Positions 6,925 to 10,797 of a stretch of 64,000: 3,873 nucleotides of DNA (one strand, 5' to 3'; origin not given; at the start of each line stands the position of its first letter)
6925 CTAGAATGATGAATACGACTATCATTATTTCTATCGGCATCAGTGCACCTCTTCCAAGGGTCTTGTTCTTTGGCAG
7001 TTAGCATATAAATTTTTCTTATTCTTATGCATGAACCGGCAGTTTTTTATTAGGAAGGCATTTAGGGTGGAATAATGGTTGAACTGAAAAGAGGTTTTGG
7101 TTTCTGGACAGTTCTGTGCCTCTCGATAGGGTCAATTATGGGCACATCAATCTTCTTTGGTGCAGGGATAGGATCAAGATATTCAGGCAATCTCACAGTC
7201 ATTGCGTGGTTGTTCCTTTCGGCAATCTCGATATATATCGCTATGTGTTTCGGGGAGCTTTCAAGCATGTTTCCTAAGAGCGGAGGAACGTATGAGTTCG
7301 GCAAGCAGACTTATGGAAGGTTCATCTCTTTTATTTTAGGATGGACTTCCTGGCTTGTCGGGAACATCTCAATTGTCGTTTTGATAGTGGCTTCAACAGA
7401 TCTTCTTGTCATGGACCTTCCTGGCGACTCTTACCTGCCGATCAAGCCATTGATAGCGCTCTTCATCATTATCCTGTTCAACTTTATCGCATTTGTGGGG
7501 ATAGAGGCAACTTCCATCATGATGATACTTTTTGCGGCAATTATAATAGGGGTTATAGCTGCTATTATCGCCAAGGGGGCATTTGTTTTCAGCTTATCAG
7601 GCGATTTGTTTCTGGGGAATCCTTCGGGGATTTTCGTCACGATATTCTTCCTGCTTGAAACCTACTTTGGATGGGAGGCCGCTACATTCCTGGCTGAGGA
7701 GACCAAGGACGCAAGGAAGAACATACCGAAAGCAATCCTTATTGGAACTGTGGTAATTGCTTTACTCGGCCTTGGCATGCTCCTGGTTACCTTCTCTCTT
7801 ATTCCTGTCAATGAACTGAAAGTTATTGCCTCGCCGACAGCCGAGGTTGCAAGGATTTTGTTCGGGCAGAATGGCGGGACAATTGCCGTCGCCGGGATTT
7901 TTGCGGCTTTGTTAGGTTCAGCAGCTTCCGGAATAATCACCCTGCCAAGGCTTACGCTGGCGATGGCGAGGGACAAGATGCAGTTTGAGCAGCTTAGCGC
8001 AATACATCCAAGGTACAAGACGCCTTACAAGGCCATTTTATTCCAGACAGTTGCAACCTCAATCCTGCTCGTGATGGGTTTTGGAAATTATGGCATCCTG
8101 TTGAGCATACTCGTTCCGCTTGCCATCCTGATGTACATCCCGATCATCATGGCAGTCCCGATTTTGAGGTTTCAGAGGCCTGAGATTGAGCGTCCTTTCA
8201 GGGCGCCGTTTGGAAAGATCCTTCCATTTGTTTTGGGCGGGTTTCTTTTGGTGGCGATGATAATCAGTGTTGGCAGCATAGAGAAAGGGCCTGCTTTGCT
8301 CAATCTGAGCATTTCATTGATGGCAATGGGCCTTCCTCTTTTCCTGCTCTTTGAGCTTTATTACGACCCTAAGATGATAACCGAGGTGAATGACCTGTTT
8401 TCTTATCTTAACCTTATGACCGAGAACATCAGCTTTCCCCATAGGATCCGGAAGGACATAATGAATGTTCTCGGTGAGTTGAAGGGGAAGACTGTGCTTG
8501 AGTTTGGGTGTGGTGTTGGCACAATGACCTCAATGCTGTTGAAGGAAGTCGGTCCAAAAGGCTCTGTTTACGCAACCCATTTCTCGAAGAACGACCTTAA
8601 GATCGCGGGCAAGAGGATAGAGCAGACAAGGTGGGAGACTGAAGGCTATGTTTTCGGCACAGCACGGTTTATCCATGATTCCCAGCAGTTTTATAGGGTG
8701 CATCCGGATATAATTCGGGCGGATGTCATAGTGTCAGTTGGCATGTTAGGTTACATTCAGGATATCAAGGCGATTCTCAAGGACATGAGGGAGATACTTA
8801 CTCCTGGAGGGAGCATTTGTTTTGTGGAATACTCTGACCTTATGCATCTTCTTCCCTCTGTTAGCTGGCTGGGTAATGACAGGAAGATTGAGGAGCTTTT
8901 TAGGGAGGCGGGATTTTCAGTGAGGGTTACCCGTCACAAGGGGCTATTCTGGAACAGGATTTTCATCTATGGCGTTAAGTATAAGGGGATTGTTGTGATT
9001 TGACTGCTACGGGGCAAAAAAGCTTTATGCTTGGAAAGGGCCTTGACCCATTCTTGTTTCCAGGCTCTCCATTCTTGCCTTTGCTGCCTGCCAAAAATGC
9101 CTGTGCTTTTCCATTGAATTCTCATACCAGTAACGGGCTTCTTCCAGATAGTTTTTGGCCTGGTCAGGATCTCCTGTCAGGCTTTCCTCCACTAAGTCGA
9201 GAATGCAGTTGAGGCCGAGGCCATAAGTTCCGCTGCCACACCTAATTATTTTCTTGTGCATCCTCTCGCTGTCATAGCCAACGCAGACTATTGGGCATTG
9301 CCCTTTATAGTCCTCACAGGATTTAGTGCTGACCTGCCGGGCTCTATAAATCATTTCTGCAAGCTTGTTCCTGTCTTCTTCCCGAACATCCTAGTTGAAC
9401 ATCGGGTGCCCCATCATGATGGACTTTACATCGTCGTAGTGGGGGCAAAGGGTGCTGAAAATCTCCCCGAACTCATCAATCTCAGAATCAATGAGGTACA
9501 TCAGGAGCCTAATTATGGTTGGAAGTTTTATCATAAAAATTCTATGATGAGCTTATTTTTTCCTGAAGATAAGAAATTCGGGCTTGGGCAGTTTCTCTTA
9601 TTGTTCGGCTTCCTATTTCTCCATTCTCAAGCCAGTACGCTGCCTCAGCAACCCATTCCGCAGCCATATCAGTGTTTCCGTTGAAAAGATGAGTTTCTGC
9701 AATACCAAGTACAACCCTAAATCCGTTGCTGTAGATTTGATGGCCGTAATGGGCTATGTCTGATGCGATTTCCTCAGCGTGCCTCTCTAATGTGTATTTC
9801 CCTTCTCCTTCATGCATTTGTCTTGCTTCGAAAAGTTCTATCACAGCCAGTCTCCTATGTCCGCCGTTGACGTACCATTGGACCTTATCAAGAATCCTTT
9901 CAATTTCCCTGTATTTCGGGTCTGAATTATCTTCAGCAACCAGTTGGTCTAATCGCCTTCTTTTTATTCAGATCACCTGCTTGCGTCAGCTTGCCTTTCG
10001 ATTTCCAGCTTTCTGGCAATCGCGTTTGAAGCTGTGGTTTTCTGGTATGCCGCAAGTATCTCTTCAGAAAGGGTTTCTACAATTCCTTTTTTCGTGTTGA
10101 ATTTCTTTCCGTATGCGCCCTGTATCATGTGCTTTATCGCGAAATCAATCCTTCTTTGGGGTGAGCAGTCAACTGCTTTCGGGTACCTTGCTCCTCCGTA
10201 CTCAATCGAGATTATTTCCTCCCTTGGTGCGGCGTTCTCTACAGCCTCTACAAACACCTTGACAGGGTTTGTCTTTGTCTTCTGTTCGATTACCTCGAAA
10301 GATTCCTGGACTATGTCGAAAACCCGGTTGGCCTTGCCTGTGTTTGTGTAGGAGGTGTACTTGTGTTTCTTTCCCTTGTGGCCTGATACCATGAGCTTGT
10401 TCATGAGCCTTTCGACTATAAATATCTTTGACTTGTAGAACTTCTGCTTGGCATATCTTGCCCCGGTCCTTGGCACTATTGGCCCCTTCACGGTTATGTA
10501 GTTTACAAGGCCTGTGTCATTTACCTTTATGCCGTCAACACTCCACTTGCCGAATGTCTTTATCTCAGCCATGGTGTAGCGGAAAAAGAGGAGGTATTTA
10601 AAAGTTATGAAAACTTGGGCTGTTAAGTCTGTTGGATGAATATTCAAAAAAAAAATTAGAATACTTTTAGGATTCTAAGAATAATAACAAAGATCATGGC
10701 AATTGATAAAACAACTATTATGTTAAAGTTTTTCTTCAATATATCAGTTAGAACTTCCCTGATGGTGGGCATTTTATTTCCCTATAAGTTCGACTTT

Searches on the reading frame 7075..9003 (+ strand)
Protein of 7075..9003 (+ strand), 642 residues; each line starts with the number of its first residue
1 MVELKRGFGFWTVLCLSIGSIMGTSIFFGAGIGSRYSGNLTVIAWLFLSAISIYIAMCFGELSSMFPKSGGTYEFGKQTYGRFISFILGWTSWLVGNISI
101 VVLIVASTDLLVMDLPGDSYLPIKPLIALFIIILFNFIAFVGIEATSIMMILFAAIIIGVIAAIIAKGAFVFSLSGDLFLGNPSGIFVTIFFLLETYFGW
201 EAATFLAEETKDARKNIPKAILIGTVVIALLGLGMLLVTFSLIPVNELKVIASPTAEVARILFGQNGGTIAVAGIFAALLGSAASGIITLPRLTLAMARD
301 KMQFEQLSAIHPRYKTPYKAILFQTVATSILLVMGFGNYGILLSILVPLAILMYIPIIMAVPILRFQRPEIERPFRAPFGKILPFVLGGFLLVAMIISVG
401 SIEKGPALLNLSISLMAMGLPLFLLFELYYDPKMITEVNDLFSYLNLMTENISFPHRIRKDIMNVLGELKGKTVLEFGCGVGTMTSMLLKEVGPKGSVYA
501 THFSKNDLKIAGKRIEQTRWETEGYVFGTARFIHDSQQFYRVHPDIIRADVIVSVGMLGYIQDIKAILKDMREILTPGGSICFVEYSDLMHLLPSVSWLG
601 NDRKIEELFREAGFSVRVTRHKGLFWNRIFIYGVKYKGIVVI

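Call 25: search_protein_families(library=pfam, proteins=[window:7075-9003:+], max_evalue=0.0001)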
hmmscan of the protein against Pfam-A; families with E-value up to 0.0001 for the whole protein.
window:7075-9003:+ (642 aa): 8 families
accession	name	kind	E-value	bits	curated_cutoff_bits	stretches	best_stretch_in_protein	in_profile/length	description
PF13520.12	AA_permease_2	-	2.8e-42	145.6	27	1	8-400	1-409/427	Amino acid permease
PF00324.27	AA_permease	-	1.1e-30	107.2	24.6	1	13-397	2-418/470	Amino acid permease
PF13489.12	Methyltransf_23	-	1.2e-12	48.3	27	1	457-608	8-153/164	Methyltransferase domain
PF01209.24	Ubie_methyltran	-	1.3e-12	48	20.1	1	445-590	20-158/233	ubiE/COQ5 methyltransferase family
PF08242.18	Methyltransf_12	-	3.2e-12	47.5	30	1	475-580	1-97/98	Methyltransferase domain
PF13847.12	Methyltransf_31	-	3.8e-10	40.1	27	1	470-595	3-121/145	Methyltransferase domain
PF13649.12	Methyltransf_25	-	2.2e-09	38.3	27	1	474-579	1-97/97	Methyltransferase domain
PF08241.18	Methyltransf_11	-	1.3e-07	32.6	21.2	1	475-583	1-95/95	Methyltransferase domain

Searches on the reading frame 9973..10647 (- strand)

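Call 66: search_protein_families(library=pfam, proteins=[window:9973-10647:-], max_evalue=0.0001)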
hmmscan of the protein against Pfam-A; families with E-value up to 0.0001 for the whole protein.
window:9973-10647:- (224 aa): 1 family
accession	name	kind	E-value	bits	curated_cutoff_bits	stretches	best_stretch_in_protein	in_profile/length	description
PF00177.27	Ribosomal_S7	-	2.5e-36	124.9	24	1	50-224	4-148/148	Ribosomal protein S7p/S5e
